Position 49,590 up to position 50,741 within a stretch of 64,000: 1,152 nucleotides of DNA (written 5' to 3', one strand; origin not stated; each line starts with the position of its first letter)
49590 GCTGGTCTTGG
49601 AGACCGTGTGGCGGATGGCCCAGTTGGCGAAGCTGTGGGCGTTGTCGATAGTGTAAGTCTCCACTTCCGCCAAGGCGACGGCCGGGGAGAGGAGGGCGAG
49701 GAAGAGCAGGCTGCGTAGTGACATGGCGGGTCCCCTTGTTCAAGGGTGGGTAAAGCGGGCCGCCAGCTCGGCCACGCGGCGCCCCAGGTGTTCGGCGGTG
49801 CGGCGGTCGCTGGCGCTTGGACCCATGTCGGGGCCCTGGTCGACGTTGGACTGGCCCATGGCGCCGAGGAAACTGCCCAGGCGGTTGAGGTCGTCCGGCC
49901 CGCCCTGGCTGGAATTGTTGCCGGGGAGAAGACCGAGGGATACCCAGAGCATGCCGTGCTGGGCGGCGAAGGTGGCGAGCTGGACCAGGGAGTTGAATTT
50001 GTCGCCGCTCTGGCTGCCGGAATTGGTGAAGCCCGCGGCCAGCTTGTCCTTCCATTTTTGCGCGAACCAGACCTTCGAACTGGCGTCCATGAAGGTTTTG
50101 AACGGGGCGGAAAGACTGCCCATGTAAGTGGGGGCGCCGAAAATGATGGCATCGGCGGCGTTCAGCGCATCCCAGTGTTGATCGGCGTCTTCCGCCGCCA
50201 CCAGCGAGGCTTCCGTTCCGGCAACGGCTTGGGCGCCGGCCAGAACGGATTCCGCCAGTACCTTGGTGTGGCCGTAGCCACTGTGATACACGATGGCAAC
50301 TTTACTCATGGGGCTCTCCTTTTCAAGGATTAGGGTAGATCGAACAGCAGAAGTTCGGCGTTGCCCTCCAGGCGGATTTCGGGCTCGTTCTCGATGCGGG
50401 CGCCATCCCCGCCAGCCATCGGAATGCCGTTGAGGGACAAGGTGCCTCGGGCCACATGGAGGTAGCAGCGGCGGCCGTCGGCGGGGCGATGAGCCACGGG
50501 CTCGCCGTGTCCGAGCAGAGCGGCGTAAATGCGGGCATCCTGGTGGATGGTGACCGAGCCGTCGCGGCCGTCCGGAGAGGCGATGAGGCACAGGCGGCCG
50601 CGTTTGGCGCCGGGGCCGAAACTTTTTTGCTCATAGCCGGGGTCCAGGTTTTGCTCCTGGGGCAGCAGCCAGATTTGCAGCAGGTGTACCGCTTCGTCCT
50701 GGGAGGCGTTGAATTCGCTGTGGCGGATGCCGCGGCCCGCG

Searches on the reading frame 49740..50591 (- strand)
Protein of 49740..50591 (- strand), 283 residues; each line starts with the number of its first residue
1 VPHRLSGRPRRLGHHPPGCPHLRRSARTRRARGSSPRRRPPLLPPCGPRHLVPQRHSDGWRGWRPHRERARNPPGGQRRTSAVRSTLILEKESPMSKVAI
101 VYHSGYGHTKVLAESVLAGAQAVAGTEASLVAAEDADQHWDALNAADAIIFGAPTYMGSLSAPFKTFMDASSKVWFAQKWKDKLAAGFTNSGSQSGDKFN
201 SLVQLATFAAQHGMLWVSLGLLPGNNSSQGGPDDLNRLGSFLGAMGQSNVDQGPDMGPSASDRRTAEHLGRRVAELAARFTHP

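Call 81: search_protein_families(library=pfam, proteins=[window:49740-50591:-], max_evalue=0.00001)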
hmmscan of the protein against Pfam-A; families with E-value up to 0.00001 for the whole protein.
window:49740-50591:- (283 aa): 4 families
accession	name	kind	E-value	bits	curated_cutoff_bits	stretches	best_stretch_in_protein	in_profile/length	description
PF03358.20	FMN_red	-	5.4e-12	46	24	1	134-214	59-137/152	NADPH-dependent FMN reductase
PF12724.12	Flavodoxin_5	-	6.6e-09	36.7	27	1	100-196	2-89/145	Flavodoxin domain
PF00258.30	Flavodoxin_1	-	2.9e-08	34.4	25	1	100-204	1-107/143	Flavodoxin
PF02525.22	Flavodoxin_2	-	8.8e-07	29.3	27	1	132-181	65-113/198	Flavodoxin-like fold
